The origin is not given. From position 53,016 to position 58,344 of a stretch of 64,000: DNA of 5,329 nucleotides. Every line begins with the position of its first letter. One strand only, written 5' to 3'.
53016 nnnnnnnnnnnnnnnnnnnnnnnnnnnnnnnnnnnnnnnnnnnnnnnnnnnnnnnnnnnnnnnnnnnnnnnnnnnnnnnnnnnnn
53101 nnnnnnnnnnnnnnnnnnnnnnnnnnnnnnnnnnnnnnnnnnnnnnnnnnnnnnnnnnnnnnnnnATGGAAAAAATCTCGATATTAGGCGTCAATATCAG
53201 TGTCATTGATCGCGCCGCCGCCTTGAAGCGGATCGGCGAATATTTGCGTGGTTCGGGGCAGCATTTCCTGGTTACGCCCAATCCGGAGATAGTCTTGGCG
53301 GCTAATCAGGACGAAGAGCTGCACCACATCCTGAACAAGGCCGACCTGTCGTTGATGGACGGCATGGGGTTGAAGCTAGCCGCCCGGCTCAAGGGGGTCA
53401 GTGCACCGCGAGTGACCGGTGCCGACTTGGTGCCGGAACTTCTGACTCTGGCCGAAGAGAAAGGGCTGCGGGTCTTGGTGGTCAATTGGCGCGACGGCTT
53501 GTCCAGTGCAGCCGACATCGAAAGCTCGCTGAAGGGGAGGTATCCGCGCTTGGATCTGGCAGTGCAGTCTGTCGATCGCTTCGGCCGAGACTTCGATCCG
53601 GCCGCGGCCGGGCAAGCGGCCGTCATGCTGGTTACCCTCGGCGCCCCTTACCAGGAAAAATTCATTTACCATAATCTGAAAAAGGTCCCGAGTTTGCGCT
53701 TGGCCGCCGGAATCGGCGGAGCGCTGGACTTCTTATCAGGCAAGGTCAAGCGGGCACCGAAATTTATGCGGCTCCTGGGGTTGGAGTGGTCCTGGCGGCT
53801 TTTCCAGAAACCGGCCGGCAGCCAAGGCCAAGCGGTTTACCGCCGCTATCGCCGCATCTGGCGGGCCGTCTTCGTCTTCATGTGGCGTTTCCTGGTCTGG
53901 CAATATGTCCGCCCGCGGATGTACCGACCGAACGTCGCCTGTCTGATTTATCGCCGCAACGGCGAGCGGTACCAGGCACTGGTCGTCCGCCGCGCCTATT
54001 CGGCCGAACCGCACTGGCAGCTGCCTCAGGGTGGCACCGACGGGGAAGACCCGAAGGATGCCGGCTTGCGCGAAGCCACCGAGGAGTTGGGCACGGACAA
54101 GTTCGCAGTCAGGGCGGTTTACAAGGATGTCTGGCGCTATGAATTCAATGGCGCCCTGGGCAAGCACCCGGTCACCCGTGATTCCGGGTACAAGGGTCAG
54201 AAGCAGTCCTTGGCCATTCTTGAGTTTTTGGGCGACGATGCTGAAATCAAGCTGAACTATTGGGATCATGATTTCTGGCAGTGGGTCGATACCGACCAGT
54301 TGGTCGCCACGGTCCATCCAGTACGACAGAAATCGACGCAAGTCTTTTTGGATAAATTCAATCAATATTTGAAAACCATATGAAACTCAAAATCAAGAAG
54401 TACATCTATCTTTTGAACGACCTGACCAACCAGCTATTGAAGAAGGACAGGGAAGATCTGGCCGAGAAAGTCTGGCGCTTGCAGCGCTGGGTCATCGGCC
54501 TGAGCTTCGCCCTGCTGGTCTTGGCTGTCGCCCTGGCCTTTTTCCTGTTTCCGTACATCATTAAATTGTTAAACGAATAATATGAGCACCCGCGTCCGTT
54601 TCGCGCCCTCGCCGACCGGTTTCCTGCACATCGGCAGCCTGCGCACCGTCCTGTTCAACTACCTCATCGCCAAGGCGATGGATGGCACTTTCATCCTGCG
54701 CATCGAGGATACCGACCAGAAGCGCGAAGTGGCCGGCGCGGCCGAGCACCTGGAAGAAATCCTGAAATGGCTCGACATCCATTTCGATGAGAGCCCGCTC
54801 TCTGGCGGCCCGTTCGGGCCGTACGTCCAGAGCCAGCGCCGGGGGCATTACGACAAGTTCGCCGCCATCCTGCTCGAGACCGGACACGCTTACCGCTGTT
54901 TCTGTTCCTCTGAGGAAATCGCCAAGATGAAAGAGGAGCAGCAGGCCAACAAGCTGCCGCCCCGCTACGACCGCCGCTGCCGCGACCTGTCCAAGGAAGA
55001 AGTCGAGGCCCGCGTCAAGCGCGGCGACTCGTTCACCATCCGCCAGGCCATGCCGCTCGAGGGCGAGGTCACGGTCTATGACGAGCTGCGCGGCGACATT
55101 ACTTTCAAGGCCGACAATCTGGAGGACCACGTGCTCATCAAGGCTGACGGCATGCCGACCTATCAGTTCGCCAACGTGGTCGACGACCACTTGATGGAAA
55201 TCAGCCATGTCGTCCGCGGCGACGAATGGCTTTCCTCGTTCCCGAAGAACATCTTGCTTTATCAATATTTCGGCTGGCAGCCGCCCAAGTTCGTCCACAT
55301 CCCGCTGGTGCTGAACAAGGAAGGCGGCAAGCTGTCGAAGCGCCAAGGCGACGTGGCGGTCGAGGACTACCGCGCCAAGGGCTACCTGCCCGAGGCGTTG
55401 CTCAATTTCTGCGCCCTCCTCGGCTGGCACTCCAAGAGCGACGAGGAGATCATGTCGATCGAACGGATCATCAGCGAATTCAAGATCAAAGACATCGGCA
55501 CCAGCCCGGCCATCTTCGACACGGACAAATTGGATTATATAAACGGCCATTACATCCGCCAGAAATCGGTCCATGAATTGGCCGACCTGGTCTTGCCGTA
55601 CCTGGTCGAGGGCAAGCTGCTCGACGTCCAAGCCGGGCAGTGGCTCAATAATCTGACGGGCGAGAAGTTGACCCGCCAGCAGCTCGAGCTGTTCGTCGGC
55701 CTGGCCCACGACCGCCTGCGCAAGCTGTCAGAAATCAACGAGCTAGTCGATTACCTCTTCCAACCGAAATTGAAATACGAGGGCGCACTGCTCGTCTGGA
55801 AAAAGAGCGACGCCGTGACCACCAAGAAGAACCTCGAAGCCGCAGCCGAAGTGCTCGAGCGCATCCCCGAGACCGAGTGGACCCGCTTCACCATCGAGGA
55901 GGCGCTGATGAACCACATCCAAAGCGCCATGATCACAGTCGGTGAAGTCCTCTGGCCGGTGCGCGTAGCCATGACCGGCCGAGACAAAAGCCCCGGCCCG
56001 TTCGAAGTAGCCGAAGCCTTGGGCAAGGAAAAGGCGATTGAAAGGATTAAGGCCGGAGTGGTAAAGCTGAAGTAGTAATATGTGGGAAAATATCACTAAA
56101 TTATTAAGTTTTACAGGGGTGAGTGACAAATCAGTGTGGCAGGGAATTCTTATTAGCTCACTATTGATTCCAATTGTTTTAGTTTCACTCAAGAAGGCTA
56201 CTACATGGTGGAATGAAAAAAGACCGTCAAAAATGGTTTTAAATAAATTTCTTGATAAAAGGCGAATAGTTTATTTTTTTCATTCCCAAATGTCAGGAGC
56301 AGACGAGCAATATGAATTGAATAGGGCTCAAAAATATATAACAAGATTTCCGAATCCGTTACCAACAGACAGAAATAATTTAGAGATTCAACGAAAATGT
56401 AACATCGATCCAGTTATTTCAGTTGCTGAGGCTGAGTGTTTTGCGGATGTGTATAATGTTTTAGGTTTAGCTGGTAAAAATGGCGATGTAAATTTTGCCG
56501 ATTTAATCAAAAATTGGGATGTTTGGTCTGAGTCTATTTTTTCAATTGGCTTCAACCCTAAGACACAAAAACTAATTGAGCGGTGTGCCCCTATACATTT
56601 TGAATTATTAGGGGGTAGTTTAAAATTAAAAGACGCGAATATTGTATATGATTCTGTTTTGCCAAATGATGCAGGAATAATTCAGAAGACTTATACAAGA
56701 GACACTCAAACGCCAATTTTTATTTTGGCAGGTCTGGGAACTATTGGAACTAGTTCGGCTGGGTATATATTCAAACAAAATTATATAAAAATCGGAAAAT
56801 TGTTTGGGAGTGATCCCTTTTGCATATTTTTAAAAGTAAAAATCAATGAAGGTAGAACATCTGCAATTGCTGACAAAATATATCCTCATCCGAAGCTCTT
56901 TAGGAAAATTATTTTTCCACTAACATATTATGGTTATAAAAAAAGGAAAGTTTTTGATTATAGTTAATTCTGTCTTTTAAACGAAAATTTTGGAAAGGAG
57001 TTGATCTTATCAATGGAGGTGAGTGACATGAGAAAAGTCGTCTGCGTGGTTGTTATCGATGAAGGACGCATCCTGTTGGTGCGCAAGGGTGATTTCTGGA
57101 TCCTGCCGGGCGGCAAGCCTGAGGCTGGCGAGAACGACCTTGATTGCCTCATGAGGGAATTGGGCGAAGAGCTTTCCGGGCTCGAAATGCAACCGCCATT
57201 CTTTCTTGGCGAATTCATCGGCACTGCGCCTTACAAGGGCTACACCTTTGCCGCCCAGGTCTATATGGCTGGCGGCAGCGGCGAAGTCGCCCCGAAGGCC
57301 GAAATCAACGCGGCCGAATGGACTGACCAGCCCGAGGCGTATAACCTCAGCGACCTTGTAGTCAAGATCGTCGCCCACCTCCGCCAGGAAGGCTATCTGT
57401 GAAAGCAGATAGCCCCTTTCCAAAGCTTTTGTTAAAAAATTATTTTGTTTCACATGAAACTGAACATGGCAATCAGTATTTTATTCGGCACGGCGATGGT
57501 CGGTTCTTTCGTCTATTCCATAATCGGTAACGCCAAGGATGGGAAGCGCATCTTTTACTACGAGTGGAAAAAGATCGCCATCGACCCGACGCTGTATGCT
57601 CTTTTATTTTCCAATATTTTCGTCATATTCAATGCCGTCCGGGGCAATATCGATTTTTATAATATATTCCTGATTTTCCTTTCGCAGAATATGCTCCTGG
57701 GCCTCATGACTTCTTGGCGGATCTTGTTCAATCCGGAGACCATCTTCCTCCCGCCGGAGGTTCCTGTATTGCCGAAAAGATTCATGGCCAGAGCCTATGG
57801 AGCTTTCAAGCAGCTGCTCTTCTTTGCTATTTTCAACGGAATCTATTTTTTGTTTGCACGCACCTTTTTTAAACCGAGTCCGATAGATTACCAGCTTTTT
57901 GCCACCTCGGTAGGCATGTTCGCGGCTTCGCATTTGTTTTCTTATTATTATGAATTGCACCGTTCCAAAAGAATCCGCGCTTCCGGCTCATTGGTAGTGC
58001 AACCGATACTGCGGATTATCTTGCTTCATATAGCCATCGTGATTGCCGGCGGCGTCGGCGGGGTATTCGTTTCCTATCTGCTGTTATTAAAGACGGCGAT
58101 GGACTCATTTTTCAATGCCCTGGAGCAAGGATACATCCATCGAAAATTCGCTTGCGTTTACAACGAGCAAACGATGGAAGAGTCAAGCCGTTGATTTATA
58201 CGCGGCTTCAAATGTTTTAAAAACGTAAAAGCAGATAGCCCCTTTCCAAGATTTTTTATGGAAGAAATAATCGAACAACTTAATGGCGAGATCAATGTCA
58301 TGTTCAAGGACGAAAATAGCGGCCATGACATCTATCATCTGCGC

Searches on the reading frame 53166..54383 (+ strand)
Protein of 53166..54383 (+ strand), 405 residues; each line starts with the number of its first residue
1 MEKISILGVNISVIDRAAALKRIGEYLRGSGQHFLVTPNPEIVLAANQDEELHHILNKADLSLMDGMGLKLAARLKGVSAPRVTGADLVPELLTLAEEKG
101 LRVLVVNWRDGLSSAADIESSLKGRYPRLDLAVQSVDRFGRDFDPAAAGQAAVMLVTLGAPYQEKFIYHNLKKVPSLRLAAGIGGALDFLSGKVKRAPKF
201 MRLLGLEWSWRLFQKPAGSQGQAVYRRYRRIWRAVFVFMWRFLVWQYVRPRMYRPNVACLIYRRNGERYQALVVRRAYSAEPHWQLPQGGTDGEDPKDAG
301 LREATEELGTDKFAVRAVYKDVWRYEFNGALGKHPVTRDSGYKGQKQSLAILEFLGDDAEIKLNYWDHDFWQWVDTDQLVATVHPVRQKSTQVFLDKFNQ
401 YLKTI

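Call 48: search_protein_families(library=pfam, proteins=[window:53166-54383:+], max_evalue=0.001)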
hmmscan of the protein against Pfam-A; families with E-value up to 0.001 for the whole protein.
window:53166-54383:+ (405 aa): 2 families
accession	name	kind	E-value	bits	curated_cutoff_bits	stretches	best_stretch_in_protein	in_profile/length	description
PF03808.19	Glyco_tran_WecG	-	5.5e-33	114.6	27.4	1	59-216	1-161/168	Glycosyl transferase WecG/TagA/CpsF family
PF00293.34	NUDIX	-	2.3e-13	50.7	21.1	1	252-388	1-128/134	NUDIX domain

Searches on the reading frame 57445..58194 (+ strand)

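Call 46: search_protein_families(library=pfam, proteins=[window:57445-58194:+], max_evalue=0.001)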
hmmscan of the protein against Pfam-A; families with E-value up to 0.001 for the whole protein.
window:57445-58194:+ (249 aa): 1 family
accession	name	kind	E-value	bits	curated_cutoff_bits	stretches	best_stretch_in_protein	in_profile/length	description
PF20108.4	DUF6498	-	3.8e-16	59.4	23.7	1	45-221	7-191/207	Family of unknown function (DUF6498)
